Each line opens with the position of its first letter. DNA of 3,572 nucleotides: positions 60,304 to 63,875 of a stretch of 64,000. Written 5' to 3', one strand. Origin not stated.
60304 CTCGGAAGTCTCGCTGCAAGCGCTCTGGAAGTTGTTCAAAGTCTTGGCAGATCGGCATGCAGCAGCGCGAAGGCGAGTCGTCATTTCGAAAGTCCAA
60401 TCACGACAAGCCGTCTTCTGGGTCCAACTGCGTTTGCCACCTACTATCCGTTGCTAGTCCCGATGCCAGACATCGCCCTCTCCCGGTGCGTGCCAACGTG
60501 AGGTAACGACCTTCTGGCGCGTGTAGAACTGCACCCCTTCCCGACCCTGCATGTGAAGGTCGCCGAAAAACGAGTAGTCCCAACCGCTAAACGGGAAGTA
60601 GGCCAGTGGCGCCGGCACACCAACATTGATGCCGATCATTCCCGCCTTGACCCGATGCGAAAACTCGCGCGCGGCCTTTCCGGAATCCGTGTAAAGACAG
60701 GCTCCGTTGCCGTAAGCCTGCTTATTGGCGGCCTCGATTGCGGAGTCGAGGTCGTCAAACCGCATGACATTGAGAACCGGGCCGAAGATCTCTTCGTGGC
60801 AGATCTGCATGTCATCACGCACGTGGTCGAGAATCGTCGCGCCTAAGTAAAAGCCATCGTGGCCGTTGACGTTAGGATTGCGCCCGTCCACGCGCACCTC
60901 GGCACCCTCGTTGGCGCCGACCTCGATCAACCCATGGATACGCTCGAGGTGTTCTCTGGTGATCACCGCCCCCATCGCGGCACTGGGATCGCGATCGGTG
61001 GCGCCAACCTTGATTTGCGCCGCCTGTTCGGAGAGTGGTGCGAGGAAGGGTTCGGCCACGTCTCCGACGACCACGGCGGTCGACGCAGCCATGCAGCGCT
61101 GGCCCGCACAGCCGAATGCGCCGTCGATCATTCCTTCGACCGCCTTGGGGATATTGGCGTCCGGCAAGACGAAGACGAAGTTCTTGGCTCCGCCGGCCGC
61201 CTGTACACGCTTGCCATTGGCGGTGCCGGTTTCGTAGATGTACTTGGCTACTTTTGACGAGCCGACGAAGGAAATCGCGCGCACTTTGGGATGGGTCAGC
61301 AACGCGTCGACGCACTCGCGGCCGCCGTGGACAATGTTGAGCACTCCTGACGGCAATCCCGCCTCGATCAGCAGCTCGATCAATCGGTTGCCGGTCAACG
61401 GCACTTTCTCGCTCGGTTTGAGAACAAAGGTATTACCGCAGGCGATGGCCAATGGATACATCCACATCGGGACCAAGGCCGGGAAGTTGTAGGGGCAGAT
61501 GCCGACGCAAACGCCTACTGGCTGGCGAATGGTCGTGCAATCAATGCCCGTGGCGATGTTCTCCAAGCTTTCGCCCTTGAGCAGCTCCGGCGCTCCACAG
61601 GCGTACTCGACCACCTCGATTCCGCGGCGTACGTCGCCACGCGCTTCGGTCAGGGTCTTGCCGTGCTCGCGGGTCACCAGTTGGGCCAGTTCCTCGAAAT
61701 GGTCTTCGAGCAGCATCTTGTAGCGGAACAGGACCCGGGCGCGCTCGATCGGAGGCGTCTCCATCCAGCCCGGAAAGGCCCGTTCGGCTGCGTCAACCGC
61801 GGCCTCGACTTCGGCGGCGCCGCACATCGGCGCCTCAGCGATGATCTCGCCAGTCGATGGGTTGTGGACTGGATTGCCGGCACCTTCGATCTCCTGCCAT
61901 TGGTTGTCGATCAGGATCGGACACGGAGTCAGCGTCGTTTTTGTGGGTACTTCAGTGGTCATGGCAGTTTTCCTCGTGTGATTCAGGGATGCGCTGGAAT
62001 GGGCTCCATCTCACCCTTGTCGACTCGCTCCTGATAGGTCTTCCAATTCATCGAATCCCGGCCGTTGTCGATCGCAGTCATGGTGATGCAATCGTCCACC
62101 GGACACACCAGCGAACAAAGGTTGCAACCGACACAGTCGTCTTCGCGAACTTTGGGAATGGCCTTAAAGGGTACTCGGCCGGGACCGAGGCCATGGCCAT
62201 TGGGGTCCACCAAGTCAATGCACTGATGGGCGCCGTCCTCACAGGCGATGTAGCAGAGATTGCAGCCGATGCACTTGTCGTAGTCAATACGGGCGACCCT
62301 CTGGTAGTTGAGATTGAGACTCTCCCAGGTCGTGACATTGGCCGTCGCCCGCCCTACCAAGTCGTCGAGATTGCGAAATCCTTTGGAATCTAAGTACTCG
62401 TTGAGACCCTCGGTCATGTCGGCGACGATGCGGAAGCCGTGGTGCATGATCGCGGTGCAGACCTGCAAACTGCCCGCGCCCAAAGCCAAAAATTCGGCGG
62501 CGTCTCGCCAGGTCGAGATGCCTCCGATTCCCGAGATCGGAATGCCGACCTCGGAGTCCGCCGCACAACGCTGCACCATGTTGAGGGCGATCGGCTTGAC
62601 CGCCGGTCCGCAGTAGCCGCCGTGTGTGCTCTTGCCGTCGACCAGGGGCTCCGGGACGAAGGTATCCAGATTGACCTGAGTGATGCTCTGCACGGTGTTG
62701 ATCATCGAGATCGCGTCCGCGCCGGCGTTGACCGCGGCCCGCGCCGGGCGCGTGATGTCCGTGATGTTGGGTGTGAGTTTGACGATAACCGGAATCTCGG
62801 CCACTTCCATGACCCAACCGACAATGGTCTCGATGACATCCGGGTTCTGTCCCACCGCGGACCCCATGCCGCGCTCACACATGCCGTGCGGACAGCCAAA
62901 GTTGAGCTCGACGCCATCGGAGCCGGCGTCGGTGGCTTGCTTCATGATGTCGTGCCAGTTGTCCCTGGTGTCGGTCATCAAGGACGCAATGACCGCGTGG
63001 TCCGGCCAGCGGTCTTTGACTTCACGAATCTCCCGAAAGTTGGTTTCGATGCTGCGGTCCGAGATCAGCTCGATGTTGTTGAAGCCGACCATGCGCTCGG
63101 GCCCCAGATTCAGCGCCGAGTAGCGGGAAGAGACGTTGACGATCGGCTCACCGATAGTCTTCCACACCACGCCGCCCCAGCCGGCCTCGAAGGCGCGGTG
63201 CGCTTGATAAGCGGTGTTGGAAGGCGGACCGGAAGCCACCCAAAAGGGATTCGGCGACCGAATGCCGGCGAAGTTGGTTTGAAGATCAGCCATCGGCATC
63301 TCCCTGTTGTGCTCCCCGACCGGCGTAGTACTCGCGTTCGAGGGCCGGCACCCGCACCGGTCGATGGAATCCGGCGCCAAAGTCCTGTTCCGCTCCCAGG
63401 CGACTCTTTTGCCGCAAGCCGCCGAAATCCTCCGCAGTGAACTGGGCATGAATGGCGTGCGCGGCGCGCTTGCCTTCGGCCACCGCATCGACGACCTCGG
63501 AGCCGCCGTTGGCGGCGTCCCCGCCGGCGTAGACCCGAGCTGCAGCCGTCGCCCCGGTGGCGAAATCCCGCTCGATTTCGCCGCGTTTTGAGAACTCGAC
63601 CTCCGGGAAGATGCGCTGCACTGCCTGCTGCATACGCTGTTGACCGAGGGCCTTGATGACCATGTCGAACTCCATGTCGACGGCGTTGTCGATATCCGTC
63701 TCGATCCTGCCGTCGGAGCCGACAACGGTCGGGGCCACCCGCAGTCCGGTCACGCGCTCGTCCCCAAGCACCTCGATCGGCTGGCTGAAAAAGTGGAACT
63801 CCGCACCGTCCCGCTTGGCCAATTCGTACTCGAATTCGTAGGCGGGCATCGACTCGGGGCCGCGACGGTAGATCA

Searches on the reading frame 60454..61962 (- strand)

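Call 16: search_protein_families(library=pfam, proteins=[window:60454-61962:-], max_evalue=0.001)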
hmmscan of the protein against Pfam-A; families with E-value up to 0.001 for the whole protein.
window:60454-61962:- (502 aa): 1 family
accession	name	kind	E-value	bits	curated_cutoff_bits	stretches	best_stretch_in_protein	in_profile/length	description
PF00171.27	Aldedh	-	2.7e-147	491.5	23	1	30-486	9-461/461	Aldehyde dehydrogenase family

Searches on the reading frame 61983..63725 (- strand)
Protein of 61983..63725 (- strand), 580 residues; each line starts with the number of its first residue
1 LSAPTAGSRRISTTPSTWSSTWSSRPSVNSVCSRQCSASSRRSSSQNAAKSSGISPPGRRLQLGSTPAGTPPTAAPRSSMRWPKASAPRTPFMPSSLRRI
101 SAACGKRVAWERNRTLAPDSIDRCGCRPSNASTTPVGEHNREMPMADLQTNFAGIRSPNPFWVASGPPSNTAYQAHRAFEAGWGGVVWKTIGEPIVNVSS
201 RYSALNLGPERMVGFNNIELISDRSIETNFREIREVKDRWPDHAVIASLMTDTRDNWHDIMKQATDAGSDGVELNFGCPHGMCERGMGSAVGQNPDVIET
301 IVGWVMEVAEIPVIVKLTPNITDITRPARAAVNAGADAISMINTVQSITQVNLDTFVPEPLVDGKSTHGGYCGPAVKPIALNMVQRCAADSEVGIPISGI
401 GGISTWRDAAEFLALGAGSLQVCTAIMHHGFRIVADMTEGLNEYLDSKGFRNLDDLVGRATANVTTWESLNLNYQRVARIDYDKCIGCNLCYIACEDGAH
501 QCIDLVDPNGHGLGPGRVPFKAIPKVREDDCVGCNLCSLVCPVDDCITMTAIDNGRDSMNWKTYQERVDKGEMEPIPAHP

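Call 16: search_protein_families(library=pfam, proteins=[window:61983-63725:-], max_evalue=0.001)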
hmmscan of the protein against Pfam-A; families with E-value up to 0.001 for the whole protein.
window:61983-63725:- (580 aa): 9 families
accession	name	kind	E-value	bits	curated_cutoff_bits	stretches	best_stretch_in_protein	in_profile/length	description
PF01180.27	DHO_dh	-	1e-37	130.4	27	1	148-445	2-291/291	Dihydroorotate dehydrogenase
PF14697.11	Fer4_21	-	6.1e-19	68.3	35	1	478-549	1-59/59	4Fe-4S dicluster domain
PF00037.32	Fer4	-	4.6e-10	39.3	21.1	2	479-499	2-22/24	4Fe-4S binding domain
PF01207.24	Dus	-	1.2e-09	38.2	20.4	1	245-339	56-155/311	Dihydrouridine synthase (Dus)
PF12838.12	Fer4_7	-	4.4e-08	33.9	27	1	484-544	1-51/52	4Fe-4S dicluster domain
PF12837.12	Fer4_6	-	5.7e-08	32.8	25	1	477-499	1-23/24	4Fe-4S binding domain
PF12797.12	Fer4_2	-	1.1e-06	28.6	24.5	0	479-495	4-20/22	4Fe-4S binding domain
PF12800.12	Fer4_4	-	0.00017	22.1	24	0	483-496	2-15/17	4Fe-4S binding domain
PF13237.11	Fer4_10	-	0.00021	21.6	25.5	0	526-555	4-33/53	4Fe-4S dicluster domain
